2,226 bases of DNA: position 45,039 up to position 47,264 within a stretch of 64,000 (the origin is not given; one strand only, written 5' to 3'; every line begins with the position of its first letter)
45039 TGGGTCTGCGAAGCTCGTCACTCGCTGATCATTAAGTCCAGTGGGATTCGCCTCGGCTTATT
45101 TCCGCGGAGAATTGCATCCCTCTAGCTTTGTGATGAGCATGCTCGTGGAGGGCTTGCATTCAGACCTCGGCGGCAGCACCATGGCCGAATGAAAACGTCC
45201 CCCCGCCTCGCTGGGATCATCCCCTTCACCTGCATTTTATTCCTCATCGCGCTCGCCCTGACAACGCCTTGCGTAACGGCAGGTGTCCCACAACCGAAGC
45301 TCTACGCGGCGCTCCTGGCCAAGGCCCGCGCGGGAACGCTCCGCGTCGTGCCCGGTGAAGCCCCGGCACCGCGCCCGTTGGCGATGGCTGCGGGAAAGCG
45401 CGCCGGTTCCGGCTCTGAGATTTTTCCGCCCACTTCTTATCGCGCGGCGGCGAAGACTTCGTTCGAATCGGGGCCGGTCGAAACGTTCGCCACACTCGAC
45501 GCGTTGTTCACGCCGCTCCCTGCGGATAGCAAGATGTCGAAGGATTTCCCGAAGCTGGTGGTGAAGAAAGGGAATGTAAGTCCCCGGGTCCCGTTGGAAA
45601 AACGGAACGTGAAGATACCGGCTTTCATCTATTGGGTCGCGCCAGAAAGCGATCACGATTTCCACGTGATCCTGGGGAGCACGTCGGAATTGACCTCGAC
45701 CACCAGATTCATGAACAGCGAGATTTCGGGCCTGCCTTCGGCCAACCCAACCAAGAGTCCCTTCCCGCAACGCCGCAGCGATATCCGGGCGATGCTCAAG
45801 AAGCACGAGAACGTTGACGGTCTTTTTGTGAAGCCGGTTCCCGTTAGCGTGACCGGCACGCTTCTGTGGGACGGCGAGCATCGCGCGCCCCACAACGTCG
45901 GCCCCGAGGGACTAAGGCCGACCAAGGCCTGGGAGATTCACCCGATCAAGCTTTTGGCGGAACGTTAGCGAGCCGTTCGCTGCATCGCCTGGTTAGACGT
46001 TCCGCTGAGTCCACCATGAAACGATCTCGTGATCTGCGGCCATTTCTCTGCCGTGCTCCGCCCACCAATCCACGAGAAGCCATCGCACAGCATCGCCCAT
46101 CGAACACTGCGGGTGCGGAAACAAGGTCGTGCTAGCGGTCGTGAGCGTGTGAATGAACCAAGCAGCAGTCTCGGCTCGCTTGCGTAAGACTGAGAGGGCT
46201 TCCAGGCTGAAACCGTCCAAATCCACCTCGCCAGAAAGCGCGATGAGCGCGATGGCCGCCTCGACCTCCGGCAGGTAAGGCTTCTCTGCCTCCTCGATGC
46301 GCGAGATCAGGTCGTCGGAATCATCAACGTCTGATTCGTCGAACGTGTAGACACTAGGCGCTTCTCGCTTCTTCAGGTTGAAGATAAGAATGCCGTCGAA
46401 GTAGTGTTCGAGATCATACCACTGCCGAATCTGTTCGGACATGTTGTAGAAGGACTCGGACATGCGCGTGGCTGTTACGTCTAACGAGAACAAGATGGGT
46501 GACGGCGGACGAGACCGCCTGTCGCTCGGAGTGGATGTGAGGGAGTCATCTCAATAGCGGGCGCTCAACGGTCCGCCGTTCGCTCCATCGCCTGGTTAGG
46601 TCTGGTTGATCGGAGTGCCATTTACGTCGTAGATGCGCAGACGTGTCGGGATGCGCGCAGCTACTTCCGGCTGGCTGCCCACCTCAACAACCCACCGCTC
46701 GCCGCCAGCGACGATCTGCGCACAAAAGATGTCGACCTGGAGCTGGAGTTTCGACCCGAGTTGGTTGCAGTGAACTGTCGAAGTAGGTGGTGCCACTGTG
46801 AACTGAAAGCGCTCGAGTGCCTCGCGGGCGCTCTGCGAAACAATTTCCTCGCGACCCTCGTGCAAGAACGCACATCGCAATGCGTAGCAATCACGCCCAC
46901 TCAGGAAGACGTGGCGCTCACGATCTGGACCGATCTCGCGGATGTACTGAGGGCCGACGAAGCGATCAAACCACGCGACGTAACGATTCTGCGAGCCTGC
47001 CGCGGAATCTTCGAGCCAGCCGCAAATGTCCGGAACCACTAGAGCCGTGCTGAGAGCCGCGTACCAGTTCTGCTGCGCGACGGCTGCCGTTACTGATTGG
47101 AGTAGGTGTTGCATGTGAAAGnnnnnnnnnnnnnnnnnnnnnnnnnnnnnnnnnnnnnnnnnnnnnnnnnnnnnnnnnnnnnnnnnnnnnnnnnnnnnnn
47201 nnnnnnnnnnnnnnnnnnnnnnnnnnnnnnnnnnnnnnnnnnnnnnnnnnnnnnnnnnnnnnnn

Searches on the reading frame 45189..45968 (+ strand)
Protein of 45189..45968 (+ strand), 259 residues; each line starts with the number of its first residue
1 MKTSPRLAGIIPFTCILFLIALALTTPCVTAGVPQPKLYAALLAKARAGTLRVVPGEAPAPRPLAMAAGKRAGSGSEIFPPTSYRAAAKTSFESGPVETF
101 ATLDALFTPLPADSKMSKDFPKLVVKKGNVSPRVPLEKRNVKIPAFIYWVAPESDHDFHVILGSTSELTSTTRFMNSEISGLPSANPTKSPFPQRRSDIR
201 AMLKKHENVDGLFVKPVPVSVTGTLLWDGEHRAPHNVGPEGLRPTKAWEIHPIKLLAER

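Call 21: search_protein_families(library=pfam, max_evalue=0.01, proteins=[window:45189-45968:+])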
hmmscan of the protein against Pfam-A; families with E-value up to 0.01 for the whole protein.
window:45189-45968:+ (259 aa): 0 families

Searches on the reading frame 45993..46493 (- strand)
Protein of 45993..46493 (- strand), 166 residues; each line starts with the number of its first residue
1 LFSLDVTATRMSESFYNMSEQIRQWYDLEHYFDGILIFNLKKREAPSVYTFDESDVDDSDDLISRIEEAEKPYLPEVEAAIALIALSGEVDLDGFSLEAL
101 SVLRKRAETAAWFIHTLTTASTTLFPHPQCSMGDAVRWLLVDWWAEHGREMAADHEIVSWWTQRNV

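Call 21: search_protein_families(library=pfam, max_evalue=0.01, proteins=[window:45993-46493:-])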
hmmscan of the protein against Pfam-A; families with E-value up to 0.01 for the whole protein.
window:45993-46493:- (166 aa): 0 families

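Call 81: search_protein_families(library=ncbifam, proteins=[window:45993-46463:-], max_evalue=0.001)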
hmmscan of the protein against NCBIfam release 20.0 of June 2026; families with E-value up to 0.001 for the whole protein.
window:45993-46463:- (156 aa): 0 families

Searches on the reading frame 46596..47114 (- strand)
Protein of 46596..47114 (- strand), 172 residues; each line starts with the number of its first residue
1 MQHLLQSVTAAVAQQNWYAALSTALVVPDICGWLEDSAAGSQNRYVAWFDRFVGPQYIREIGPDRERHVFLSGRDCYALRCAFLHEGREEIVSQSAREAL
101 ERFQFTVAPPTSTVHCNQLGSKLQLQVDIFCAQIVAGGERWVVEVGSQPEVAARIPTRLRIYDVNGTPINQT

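Call 21: search_protein_families(library=pfam, max_evalue=0.01, proteins=[window:46596-47114:-])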
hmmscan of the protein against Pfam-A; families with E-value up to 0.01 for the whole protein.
window:46596-47114:- (172 aa): 0 families

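Call 77: find_homologous_proteins(query=window:46596-47114:-, max_evalue=0.00001)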
Query window:46596-47114:- (172 aa): 420 proteins with E <= 0.00001 among 504 candidates; the best 120 are listed.
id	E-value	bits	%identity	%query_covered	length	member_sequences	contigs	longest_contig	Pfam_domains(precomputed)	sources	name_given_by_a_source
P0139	6.0e-105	366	93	100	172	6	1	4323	-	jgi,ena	jgi:hypothetical protein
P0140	1.0e-92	327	83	99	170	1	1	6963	-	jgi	jgi:hypothetical protein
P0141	2.5e-88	312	79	99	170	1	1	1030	-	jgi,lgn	jgi:hypothetical protein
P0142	3.5e-82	292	72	99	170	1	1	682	-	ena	-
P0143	1.6e-75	271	69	98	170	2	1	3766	-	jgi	jgi:hypothetical protein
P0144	3.8e-75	269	69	99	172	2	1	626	-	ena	-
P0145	3.9e-75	269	70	98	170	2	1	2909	-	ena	-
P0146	1.6e-74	267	70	98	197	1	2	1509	-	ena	-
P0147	2.1e-69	251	77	78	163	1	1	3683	-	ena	-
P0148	3.7e-66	240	63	98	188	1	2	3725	-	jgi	jgi:hypothetical protein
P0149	6.6e-66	239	64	98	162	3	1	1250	-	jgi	jgi:hypothetical protein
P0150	1.9e-63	231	62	99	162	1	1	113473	-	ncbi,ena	-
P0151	2.5e-63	231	62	99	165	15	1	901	-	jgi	-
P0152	8.2e-62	226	59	98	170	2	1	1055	-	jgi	jgi:hypothetical protein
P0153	1.7e-60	222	56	99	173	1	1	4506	-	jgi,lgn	jgi:hypothetical protein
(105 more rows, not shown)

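Call 78: find_encoding_contigs(protein=P0140, flank=5000, max_places=2)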
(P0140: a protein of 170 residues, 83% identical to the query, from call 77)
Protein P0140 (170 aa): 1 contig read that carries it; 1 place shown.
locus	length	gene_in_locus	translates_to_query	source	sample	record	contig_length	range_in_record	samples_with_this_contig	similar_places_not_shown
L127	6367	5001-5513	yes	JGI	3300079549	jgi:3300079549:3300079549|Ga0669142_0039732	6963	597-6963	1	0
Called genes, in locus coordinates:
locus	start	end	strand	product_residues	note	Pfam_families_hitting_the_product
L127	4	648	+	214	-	PF00411:Ribosomal_S11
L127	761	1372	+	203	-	PF00163:Ribosomal_S4, PF01479:S4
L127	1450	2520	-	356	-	PF13495:Phage_int_SAM_4, PF00589:Phage_integrase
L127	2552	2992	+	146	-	PF04828:GFA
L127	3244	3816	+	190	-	PF07366:SnoaL, PF12680:SnoaL_2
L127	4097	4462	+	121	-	-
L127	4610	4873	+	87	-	PF11746:DUF3303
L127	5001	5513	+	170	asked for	-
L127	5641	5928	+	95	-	-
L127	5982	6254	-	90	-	-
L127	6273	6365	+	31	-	?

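Call 79: find_encoding_contigs(protein=P0139, flank=5000, max_places=2)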
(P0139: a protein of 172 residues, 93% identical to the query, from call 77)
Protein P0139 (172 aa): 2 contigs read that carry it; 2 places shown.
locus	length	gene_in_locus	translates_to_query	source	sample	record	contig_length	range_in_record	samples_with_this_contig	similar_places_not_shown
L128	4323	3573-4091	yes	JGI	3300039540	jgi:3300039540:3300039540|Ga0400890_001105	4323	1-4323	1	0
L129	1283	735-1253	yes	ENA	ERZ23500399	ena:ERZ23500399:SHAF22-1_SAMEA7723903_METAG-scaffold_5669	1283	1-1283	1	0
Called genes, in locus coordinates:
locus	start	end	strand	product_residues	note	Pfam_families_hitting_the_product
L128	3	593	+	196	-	?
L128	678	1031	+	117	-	-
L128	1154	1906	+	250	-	-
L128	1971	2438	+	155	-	-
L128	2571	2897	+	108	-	-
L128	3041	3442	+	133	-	PF00903:Glyoxalase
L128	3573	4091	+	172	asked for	-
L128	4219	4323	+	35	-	?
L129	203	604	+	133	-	PF00903:Glyoxalase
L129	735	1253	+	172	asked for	-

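Call 81: search_protein_families(library=ncbifam, proteins=[L127:1450-2520:-, window:46596-47114:-], max_evalue=0.001)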
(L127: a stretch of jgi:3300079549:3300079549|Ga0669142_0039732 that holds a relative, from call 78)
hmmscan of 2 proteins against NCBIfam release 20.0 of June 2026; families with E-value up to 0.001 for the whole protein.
L127:1450-2520:- (356 aa): 13 families
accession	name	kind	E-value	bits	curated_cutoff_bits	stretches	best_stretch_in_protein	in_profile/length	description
TIGR02249.1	integrase_gron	subfamily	1.5e-141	471.3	265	1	44-356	1-313/315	integron integrase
NF011946.0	PRK15417.1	equivalog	2.5e-105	352.4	435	1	29-356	1-328/337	integron integrase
NF040815.2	recomb_XerA_Arch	equivalog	9.7e-50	169.6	220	2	52-222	7-174/263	site-specific tyrosine recombinase/integron integrase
TIGR02224.1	recomb_XerC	equivalog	1.8e-44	152.3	335.15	2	277-343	211-277/295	tyrosine recombinase XerC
TIGR02225.1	recomb_XerD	equivalog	2.6e-40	138.6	329.6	2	282-345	213-276/290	site-specific tyrosine recombinase XerD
NF001399.0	PRK00283.1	subfamily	1.3e-39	136.3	279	1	57-345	22-285/300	tyrosine recombinase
NF002331.0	PRK01287.1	subfamily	2.4e-29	102.4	371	2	280-343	248-312/365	site-specific tyrosine recombinase XerC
NF003462.0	PRK05084.1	equivalog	2.3e-16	59.5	267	2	300-345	301-346/360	tyrosine recombinase XerS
NF007371.0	PRK09871.1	subfamily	9.6e-09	35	222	1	289-342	120-173/198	tyrosine-type DNA invertase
NF007370.0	PRK09870.1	subfamily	3.1e-08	33.5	221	1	290-342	126-178/200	tyrosine-type DNA invertase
NF002685.0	PRK02436.1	equivalog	1.5e-05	25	178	1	46-219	3-170/245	site-specific tyrosine recombinase XerD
NF041502.1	integrase_1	equivalog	0.00044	19.1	350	1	203-343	217-360/484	site-specific integrase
NF040693.1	recomb_GmtY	equivalog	0.00054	19.3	340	0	304-342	393-431/441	gamma-mobile-trio recombinase GmtY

window:46596-47114:- (172 aa): 0 families
